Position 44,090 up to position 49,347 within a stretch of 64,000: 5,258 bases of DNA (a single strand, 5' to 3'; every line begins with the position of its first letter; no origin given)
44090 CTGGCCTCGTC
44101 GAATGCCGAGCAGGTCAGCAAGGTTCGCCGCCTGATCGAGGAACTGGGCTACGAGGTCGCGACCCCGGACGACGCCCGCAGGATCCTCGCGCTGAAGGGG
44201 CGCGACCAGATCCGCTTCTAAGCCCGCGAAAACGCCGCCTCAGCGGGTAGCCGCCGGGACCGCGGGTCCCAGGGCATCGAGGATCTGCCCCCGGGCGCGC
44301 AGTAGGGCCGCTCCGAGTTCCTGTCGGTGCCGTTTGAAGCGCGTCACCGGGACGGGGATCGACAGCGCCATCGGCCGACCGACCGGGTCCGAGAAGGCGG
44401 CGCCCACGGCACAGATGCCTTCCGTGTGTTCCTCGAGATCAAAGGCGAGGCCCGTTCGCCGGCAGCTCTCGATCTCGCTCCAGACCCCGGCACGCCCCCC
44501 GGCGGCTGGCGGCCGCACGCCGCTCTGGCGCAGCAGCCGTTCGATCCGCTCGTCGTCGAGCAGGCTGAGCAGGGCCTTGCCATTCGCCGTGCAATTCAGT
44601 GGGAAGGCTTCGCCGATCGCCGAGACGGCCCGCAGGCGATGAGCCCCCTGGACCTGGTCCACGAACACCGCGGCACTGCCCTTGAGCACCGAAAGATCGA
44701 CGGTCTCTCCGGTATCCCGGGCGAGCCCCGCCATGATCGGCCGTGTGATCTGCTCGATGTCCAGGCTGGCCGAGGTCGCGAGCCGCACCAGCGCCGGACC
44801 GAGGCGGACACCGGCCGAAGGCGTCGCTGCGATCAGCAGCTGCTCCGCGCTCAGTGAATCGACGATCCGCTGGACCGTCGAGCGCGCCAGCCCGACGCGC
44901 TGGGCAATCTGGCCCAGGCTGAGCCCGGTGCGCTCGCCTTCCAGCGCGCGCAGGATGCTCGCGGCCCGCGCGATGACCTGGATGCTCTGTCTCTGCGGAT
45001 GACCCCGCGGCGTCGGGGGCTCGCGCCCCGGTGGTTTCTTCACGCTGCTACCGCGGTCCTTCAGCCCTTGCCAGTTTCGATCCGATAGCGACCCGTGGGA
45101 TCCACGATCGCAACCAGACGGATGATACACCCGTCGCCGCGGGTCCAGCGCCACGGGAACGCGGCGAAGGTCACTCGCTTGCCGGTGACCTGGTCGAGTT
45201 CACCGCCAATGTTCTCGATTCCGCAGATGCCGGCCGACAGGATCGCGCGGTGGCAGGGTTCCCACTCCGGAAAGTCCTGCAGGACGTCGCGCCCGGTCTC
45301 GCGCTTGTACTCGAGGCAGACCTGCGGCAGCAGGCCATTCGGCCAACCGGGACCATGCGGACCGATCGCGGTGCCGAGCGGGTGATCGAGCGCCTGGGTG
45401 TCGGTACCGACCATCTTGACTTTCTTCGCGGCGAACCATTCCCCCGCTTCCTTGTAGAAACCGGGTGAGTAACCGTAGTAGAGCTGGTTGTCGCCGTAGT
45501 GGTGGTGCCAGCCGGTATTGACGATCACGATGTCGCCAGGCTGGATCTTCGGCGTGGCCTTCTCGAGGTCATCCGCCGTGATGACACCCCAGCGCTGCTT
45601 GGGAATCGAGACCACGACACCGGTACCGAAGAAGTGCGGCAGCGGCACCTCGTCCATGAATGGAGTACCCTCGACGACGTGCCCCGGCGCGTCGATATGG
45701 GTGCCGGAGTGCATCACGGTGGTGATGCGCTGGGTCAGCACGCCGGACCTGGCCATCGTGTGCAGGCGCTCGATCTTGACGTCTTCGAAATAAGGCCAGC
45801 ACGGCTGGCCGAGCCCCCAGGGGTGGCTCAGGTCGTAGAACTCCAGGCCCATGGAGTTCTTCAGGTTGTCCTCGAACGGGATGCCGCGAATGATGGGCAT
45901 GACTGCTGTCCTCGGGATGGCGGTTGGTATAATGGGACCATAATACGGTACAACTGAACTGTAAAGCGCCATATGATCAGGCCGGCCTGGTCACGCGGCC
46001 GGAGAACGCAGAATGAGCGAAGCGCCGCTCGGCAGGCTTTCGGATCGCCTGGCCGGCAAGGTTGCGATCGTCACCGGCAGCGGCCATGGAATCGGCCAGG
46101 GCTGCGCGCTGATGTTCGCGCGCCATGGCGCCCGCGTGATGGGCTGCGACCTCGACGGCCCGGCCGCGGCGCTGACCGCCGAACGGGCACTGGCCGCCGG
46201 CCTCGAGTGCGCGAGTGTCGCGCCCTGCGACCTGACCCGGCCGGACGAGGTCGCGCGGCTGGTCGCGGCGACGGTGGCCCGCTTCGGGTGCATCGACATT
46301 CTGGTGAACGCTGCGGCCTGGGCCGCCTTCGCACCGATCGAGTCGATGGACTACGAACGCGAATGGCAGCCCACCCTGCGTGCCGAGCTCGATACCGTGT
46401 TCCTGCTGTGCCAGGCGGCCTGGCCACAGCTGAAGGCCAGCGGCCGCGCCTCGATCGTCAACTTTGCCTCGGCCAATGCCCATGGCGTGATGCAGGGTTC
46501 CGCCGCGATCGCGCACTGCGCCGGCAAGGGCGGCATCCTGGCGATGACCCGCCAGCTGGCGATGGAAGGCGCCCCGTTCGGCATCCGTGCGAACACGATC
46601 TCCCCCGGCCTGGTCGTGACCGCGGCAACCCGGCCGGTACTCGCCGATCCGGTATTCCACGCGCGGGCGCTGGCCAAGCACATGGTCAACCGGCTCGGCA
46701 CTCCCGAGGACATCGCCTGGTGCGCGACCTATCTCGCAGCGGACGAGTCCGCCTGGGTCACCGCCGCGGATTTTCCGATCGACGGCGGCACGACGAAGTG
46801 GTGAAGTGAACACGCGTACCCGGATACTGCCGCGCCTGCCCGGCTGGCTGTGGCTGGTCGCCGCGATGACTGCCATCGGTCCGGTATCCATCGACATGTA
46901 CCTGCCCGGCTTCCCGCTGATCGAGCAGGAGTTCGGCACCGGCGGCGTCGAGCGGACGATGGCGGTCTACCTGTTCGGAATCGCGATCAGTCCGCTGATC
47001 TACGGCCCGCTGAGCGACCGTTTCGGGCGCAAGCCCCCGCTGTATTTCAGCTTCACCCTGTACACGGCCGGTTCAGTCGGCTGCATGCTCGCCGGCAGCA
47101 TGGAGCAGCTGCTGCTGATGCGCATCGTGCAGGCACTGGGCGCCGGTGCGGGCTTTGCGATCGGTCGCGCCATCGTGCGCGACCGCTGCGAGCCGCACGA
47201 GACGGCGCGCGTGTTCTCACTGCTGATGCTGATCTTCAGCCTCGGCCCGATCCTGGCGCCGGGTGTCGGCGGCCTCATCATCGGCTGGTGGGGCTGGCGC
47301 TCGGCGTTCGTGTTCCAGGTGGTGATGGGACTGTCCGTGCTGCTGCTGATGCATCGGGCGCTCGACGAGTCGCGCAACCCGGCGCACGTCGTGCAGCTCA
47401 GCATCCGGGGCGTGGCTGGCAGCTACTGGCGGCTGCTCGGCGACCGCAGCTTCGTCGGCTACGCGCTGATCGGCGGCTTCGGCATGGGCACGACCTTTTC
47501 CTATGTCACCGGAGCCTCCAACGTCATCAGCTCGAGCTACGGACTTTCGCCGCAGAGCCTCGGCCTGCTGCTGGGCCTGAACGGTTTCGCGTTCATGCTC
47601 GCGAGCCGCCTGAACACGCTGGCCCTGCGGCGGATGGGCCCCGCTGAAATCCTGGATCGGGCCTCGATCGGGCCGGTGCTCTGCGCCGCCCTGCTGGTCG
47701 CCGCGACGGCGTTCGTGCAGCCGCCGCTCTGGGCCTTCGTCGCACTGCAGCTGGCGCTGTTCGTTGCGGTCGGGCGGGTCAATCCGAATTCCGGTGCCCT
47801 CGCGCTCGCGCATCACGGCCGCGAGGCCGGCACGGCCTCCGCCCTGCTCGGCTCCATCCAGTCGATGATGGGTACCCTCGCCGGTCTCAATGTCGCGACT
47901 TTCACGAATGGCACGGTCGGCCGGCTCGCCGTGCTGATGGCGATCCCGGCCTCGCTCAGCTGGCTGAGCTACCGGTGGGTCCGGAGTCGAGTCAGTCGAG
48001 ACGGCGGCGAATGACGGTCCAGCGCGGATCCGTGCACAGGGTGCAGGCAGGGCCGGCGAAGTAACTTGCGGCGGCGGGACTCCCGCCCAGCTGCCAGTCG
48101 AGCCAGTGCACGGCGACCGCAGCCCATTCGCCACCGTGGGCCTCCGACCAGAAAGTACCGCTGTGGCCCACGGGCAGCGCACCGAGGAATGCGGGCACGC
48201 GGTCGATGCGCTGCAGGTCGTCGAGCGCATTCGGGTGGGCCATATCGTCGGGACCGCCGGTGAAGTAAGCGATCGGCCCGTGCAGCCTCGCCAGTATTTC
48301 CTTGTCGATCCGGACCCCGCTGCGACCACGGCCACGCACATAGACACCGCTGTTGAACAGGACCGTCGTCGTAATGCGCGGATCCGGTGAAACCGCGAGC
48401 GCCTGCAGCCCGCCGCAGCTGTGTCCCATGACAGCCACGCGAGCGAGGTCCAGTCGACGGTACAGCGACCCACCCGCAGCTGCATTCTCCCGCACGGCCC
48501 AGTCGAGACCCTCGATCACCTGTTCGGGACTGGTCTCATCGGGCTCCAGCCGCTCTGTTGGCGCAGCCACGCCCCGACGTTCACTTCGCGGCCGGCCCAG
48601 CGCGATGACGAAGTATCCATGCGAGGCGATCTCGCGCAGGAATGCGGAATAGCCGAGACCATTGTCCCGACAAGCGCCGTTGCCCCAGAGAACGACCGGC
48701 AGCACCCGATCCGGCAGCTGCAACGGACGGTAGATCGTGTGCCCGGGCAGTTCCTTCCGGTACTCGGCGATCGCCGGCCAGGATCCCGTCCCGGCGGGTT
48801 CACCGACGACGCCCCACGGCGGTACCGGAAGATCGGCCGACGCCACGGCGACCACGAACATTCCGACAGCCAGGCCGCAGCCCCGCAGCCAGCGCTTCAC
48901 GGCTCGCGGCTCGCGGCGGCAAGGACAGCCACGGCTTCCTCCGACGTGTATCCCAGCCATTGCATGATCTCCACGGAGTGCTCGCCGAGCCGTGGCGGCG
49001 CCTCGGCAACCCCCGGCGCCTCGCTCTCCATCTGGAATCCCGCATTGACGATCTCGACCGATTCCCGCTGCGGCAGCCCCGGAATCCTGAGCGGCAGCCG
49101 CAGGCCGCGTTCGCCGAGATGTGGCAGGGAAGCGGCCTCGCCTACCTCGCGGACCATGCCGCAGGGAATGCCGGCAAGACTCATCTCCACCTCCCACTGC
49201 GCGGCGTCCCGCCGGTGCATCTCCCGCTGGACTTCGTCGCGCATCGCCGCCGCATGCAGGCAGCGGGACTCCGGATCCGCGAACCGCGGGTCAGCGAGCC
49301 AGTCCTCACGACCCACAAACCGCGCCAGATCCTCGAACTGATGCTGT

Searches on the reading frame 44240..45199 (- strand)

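Call 13: search_protein_families(library=pfam, proteins=[window:44240-45199:-], max_evalue=0.0001)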
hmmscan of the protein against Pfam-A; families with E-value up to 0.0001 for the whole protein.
window:44240-45199:- (319 aa): 4 families
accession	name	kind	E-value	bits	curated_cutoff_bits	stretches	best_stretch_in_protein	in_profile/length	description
PF01614.24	IclR_C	-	8.8e-38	130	24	1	144-302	5-168/174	Bacterial transcriptional regulator IclR C-terminal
PF09339.16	HTH_IclR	-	1.6e-11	44.2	22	1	76-122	2-48/52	IclR helix-turn-helix domain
PF12802.13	MarR_2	-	4.7e-06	27.1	27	1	78-123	6-51/61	MarR family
PF08279.18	HTH_11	-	1.1e-05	25.7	25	1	78-132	1-55/55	HTH domain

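Call 56: search_protein_families(library=ncbifam, proteins=[window:44240-45043:-], max_evalue=1e-20)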
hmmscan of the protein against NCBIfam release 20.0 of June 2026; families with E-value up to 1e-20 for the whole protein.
window:44240-45043:- (267 aa): 4 families
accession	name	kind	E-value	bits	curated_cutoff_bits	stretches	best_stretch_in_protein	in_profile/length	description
NF045644.1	TransRegBhcR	equivalog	5.4e-35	121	350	1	9-259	10-266/267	HTH-type transcriptional regulator BhcR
NF008601.2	PRK11569.1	equivalog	3.2e-27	95.4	380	1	16-258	21-272/276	glyoxylate bypass operon transcriptional repressor IclR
NF011671.1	PRK15090.1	equivalog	3.9e-24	85.3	275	1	17-254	6-248/256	DNA-binding transcriptional regulator KdgR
TIGR02431.1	pcaR_pcaU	subfamily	1.8e-23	83.1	284.75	1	18-239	2-227/248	beta-ketoadipate pathway transcriptional regulators, PcaR/PcaU/PobR family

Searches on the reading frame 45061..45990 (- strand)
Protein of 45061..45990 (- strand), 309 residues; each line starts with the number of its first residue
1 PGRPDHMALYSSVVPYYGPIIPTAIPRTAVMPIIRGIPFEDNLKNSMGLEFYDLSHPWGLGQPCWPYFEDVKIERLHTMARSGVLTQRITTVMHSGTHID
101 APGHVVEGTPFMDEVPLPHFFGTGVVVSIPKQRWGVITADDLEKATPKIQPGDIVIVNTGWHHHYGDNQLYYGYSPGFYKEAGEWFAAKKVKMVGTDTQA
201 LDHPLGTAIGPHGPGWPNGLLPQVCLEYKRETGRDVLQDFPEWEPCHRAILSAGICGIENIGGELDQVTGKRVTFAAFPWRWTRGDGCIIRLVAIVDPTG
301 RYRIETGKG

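Call 13: search_protein_families(library=pfam, proteins=[window:45061-45990:-], max_evalue=0.0001)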
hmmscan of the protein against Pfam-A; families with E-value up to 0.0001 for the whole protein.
window:45061-45990:- (309 aa): 1 family
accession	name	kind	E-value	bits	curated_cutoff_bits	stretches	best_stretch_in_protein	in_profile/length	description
PF04199.19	Cyclase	-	4.2e-37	127.9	23.1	1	52-203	1-142/142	Putative cyclase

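Call 56: search_protein_families(library=ncbifam, proteins=[window:45061-45900:-], max_evalue=1e-20)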
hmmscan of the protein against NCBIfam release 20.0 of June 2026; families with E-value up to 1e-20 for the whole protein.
window:45061-45900:- (279 aa): 0 families

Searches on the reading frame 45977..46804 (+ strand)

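Call 13: search_protein_families(library=pfam, proteins=[window:45977-46804:+], max_evalue=0.0001)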
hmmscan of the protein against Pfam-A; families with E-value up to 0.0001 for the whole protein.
window:45977-46804:+ (275 aa): 3 families
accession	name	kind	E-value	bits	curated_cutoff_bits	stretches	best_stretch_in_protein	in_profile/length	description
PF13561.12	adh_short_C2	-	9.1e-53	179.7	27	1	37-273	6-236/236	Enoyl-(Acyl carrier protein) reductase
PF00106.31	adh_short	-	1.5e-37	129.5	26.6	1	28-221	1-190/195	short chain dehydrogenase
PF08659.16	KR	-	3.5e-06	27.5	22.6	1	30-148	3-123/180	KR domain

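Call 56: search_protein_families(library=ncbifam, proteins=[window:46012-46804:+], max_evalue=1e-20)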
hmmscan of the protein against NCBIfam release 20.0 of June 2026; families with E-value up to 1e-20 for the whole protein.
window:46012-46804:+ (264 aa): 0 families

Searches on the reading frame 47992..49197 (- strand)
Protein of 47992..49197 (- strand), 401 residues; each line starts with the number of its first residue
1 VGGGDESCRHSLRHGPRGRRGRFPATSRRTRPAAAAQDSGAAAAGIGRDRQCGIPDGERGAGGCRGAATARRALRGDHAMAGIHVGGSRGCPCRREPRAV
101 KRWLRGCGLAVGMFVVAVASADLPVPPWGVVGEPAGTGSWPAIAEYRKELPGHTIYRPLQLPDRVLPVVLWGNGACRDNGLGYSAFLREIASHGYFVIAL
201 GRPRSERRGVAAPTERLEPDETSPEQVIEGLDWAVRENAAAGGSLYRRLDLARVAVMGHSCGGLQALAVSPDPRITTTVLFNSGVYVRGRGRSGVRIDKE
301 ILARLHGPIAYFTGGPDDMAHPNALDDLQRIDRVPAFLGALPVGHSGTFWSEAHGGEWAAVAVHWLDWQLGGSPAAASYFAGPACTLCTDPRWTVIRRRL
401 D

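Call 19: search_protein_families(library=pfam, proteins=[window:47992-49197:-], max_evalue=0.0001)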
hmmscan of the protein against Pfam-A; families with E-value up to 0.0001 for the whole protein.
window:47992-49197:- (401 aa): 1 family
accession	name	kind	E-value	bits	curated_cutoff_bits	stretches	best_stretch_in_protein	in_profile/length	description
PF07224.18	Chlorophyllase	-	3.9e-05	23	26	1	166-270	42-134/301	Chlorophyllase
